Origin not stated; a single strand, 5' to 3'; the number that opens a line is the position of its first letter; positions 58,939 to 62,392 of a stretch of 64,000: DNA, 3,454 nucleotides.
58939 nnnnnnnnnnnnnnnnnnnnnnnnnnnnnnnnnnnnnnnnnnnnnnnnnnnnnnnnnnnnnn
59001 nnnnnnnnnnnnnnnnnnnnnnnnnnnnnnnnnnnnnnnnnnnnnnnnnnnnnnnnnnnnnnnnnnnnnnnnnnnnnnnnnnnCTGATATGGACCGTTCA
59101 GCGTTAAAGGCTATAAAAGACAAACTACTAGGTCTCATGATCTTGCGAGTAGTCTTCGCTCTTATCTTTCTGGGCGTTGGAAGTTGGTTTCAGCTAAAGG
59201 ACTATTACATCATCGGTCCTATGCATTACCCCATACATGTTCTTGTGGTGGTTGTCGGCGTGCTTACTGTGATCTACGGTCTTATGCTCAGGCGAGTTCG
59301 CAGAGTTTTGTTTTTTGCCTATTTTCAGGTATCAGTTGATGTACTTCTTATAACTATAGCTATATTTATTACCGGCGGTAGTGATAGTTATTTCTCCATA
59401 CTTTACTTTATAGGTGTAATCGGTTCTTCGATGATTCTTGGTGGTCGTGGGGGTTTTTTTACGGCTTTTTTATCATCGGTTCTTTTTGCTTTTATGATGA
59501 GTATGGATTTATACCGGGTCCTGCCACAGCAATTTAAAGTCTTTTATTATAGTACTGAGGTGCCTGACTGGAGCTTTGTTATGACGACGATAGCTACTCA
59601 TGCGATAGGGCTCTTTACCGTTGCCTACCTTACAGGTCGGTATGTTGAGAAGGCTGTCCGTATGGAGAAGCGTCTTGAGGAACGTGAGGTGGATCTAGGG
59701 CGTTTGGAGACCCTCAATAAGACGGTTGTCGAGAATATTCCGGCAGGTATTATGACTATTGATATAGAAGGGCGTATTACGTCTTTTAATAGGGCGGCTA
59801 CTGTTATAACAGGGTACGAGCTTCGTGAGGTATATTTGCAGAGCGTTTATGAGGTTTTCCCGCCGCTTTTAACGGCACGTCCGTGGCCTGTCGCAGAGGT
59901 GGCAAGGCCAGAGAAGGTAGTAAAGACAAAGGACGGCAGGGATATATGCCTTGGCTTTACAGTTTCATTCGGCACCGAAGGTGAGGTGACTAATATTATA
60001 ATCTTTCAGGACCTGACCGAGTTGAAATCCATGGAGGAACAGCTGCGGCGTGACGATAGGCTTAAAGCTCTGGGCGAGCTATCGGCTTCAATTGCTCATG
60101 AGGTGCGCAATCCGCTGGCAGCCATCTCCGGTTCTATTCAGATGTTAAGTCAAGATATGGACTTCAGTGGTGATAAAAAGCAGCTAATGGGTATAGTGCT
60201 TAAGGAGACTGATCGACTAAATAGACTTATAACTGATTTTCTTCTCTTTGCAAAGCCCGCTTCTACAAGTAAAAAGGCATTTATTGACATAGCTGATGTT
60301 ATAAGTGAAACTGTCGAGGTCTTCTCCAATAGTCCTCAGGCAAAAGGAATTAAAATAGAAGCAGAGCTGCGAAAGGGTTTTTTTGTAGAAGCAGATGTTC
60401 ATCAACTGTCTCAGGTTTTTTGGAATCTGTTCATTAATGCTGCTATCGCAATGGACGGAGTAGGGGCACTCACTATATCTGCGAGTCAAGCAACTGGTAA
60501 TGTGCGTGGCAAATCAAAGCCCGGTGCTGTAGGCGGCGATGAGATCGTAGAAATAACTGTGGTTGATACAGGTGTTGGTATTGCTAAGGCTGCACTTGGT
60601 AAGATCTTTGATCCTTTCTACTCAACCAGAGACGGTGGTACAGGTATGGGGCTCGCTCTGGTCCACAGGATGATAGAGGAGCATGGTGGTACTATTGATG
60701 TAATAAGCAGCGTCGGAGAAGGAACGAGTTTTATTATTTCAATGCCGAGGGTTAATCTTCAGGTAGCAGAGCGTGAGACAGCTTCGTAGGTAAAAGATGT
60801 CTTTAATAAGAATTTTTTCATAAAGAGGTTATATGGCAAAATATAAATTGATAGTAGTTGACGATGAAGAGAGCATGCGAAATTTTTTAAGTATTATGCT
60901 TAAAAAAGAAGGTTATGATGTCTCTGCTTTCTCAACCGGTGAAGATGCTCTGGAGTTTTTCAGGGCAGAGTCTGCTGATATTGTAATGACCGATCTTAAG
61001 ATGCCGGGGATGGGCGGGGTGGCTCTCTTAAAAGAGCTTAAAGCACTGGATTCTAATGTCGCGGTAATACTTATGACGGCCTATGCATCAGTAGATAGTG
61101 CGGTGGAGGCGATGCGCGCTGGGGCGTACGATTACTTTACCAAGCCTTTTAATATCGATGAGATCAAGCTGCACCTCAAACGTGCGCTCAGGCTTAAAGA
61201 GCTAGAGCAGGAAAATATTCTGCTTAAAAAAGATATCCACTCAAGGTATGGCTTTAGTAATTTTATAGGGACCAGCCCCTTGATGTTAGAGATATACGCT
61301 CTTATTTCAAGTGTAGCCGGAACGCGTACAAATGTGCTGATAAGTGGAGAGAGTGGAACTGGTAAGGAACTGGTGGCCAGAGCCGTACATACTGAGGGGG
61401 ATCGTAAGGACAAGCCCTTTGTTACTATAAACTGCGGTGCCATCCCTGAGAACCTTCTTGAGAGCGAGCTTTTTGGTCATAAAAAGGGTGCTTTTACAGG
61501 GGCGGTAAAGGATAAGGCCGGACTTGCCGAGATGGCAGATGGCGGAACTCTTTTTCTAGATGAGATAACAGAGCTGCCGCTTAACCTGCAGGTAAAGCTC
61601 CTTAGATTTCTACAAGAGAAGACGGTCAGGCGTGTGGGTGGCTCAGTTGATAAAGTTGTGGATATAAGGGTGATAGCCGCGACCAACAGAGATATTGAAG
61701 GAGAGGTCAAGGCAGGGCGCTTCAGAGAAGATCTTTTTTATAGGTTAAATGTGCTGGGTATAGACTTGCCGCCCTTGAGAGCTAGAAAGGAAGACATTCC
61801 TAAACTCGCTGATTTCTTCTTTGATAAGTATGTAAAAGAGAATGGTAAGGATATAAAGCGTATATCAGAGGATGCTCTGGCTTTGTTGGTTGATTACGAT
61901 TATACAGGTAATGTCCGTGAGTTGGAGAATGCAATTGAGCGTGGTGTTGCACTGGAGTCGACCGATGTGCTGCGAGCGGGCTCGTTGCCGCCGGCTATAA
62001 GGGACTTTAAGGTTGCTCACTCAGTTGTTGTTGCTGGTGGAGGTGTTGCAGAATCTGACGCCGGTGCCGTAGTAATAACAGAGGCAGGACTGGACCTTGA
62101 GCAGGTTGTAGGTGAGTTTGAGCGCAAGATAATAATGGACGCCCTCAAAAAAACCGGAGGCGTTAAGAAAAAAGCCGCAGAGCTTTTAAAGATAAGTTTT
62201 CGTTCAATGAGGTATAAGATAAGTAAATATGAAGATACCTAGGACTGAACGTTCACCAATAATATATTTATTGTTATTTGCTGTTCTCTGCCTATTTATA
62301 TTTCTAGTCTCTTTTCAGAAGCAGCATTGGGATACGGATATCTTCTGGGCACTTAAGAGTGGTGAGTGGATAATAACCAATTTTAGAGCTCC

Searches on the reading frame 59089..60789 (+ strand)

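Call 31: search_protein_families(library=pfam, max_evalue=0.00001, proteins=[window:59089-60789:+])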
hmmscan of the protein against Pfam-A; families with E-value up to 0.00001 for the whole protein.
window:59089-60789:+ (566 aa): 5 families
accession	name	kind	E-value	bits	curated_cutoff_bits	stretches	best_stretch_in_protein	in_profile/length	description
PF02518.31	HATPase_c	-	4.3e-21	75.9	26.4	1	436-554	2-109/111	Histidine kinase-, DNA gyrase B-, and HSP90-like ATPase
PF00512.31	HisKA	-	3.5e-15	56.3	26.9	1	328-390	2-63/66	His Kinase A (phospho-acceptor) domain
PF25323.1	6TM_PilS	-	3.2e-13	50.2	27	1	10-192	8-185/189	PilS-like transmembrane domain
PF00989.32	PAS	-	4.8e-08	33.4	22.6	1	211-260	4-53/113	PAS fold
PF13188.13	PAS_8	-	1.3e-07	31.7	21.8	1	211-262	4-55/65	PAS domain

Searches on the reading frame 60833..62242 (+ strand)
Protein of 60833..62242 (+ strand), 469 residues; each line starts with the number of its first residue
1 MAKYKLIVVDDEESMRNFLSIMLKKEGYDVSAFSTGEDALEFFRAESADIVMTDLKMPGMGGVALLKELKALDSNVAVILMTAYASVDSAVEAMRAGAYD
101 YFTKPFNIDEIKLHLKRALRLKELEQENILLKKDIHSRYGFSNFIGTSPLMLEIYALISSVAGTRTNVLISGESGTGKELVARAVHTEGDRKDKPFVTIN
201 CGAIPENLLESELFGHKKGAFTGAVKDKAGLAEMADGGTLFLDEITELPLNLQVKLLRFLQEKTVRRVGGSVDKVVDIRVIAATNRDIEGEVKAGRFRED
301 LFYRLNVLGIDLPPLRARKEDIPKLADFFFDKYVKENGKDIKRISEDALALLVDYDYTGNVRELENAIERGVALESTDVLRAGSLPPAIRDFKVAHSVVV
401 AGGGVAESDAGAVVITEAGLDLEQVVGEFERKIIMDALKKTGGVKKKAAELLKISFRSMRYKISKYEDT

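Call 31: search_protein_families(library=pfam, max_evalue=0.00001, proteins=[window:60833-62242:+])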
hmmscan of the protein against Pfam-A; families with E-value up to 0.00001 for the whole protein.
window:60833-62242:+ (469 aa): 7 families
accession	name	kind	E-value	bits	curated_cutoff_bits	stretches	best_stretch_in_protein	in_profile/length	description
PF00158.32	Sigma54_activat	-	5.1e-71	238.2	20.2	1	145-310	2-167/168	Sigma-54 interaction domain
PF00072.30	Response_reg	-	3e-30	105.1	30.2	1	7-115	2-110/111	Response regulator receiver domain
PF25601.1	AAA_lid_14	-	4.2e-24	84.6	27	1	316-392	1-77/87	AAA+ ATPase lid domain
PF14532.12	Sigma54_activ_2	-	8e-23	81.6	25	1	145-315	1-138/138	Sigma-54 interaction domain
PF02954.25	HTH_8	-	2.3e-14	53.3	22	1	427-466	3-42/42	Bacterial regulatory protein, Fis family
PF07728.20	AAA_5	-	1.7e-08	35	22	1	167-287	1-124/139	AAA domain (dynein-related subfamily)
PF00004.35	AAA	-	1e-06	29.6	21.2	0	168-297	1-123/131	ATPase family associated with various cellular activities (AAA)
